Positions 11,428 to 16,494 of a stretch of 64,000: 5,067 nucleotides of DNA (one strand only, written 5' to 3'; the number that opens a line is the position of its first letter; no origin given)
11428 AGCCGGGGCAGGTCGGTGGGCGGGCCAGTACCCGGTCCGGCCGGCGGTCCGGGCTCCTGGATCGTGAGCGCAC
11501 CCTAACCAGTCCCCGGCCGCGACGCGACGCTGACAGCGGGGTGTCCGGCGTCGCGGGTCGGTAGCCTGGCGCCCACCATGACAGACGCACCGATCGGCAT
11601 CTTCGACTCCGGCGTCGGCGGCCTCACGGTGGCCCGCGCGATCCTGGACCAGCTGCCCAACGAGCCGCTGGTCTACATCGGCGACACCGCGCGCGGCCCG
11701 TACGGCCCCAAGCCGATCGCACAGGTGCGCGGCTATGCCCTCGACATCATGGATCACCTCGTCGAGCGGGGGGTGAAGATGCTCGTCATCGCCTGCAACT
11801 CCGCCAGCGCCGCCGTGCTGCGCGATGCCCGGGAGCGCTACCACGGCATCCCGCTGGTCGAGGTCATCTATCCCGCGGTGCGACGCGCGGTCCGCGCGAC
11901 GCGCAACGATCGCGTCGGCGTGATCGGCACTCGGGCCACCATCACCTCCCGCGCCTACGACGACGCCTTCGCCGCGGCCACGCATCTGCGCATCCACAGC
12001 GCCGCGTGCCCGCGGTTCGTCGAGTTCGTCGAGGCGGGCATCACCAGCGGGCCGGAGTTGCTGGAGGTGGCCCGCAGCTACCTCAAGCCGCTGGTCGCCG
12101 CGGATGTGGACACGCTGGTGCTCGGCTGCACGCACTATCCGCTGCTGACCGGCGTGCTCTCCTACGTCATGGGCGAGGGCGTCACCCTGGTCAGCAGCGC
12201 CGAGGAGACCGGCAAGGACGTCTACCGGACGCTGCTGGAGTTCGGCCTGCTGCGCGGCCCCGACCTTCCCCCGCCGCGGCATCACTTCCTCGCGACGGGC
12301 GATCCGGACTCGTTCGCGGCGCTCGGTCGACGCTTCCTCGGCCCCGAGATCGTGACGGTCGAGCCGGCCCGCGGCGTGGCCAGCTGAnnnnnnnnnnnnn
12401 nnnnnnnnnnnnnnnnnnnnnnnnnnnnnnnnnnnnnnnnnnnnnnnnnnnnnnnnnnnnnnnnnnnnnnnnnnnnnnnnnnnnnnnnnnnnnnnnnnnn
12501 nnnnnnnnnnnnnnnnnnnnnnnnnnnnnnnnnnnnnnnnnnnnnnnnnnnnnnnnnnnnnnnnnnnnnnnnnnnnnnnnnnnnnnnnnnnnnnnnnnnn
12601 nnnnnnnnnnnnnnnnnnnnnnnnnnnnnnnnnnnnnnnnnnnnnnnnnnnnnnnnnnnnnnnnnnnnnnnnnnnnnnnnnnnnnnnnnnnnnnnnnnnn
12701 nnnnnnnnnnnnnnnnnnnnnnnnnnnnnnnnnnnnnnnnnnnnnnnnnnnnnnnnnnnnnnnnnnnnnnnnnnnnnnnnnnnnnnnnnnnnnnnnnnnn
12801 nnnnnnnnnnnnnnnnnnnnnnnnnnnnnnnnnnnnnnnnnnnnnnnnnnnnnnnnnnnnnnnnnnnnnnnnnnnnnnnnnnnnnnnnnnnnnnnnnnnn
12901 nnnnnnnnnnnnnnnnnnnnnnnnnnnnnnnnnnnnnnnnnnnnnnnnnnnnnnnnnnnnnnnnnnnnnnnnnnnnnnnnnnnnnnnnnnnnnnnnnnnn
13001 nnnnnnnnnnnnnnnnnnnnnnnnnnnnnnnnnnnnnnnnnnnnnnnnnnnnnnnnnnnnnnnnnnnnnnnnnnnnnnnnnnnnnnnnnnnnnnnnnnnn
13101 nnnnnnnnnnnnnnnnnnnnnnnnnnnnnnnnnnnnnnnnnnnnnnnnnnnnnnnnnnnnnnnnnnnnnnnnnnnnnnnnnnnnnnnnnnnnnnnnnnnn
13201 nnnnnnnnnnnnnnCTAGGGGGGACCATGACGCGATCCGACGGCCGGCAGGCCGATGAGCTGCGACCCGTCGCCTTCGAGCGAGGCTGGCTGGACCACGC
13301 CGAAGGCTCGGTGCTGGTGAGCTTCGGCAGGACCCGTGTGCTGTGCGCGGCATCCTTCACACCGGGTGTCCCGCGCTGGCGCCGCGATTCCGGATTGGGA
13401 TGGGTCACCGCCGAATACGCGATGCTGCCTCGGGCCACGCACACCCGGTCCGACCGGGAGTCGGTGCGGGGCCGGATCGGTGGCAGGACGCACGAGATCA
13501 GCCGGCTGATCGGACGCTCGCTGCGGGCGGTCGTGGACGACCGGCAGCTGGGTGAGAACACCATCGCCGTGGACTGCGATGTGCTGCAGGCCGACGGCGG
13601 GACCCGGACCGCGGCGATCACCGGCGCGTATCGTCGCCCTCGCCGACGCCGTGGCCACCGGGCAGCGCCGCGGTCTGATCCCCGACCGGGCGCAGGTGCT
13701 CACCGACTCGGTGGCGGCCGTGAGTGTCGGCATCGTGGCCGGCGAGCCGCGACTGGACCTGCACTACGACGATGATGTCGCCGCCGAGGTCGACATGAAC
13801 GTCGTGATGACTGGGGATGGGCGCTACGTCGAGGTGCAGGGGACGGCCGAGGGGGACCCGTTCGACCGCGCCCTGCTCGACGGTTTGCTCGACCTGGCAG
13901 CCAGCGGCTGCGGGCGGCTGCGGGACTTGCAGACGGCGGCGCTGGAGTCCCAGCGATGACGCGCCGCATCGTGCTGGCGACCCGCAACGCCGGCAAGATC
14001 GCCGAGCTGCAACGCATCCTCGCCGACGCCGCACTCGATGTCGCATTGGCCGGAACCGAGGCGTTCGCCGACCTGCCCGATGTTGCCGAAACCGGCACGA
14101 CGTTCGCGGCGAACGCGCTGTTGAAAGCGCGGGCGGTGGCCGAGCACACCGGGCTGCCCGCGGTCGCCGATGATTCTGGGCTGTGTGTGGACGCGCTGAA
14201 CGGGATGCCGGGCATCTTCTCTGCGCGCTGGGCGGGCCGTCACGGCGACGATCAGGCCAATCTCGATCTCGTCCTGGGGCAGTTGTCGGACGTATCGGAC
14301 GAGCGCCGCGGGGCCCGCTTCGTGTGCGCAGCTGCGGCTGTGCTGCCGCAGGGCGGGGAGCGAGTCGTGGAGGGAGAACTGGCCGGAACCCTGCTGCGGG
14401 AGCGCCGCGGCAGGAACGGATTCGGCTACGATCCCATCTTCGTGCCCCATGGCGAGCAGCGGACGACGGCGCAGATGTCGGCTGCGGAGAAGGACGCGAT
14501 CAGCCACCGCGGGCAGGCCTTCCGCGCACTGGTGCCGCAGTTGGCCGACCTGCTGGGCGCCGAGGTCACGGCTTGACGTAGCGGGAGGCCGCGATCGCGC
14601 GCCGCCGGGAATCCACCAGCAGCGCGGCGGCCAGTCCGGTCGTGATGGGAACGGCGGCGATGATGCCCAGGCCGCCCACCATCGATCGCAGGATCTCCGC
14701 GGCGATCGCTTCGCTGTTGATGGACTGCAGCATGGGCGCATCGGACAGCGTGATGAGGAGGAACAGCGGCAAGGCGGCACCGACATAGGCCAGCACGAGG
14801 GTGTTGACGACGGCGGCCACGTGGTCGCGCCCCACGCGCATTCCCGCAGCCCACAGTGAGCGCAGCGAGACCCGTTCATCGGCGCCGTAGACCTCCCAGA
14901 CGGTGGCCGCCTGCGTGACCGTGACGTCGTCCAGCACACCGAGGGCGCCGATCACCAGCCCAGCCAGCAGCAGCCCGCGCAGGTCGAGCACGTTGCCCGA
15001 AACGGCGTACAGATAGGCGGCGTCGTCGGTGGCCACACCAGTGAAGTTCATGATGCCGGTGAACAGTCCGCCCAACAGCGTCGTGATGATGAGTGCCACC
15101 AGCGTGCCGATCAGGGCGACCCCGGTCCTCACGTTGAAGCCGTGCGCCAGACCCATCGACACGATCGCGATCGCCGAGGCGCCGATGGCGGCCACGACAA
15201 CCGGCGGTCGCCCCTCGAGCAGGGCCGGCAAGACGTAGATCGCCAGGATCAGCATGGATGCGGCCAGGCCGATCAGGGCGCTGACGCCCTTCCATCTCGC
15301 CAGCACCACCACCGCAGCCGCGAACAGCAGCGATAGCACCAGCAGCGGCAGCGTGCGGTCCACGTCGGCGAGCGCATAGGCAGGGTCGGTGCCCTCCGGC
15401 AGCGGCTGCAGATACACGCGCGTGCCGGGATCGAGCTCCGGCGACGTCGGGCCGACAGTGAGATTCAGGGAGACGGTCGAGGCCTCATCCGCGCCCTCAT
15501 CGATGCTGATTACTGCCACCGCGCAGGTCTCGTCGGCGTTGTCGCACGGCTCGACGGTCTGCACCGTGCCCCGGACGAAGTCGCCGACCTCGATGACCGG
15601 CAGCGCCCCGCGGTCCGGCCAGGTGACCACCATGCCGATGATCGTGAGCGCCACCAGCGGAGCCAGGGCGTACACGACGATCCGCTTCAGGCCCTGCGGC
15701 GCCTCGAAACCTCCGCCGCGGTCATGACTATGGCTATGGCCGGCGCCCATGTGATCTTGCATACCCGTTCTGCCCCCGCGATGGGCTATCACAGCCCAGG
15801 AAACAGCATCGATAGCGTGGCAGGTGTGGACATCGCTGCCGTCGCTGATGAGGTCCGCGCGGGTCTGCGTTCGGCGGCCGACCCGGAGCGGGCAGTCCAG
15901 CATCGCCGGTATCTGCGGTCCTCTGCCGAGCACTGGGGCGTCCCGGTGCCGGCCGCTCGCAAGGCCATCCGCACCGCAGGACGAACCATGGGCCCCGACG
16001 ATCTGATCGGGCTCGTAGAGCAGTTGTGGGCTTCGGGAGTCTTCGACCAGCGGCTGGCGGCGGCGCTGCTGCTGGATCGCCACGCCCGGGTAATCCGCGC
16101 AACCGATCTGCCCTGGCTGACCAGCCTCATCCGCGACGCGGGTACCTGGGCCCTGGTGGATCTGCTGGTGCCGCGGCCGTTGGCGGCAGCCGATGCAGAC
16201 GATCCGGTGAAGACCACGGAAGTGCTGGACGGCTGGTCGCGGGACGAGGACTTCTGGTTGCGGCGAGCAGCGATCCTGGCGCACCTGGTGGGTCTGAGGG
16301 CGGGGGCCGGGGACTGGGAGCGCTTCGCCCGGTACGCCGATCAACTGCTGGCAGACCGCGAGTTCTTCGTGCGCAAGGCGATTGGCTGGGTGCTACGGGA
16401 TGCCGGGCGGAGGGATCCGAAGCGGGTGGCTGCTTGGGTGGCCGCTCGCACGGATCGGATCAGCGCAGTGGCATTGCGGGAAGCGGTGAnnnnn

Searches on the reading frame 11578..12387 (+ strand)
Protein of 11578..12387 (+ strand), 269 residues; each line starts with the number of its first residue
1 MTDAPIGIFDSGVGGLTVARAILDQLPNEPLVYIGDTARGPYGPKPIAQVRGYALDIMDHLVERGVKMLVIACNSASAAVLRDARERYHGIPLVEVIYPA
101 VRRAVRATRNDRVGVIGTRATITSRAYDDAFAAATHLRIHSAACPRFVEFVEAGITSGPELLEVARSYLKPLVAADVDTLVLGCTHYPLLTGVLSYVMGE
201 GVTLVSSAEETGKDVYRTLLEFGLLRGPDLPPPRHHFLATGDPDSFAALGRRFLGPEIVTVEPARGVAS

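Call 54: search_protein_families(library=pfam, proteins=[window:11578-12387:+], max_evalue=0.001)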
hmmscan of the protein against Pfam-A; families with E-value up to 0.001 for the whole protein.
window:11578-12387:+ (269 aa): 1 family
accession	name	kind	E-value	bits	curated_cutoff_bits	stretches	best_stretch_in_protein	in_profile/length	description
PF01177.27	Asp_Glu_race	-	4e-22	79.5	31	1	20-208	18-204/211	Asp/Glu/Hydantoin racemase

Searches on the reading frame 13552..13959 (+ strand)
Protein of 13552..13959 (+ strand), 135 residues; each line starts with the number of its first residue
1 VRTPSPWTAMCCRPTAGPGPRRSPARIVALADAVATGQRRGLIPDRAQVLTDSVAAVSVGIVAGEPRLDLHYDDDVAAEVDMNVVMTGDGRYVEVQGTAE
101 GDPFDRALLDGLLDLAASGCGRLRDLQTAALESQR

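Call 75: search_protein_families(library=pfam, proteins=[window:13552-13959:+], max_evalue=0.001)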
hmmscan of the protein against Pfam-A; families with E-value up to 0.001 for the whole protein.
window:13552-13959:+ (135 aa): 1 family
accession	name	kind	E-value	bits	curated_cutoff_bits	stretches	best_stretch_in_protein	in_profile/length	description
PF03725.20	RNase_PH_C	-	1.2e-10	41.6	20.8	1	53-118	2-66/67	3' exoribonuclease family, domain 2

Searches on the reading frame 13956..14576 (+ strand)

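Call 75: search_protein_families(library=pfam, proteins=[window:13956-14576:+], max_evalue=0.001)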
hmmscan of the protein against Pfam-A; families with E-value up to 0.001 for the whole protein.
window:13956-14576:+ (206 aa): 1 family
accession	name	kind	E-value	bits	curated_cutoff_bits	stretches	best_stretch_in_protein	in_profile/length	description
PF01725.21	Ham1p_like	-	1.1e-67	228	22.5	1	5-194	1-185/186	Ham1 family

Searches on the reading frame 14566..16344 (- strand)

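Call 54: search_protein_families(library=pfam, proteins=[window:14566-16344:-], max_evalue=0.001)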
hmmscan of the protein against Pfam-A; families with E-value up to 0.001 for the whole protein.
window:14566-16344:- (592 aa): 1 family
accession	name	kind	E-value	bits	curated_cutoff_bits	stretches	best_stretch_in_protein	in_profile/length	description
PF07907.16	YibE_F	-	5.3e-68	229.6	27.2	1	334-573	1-240/241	YibE/F-like protein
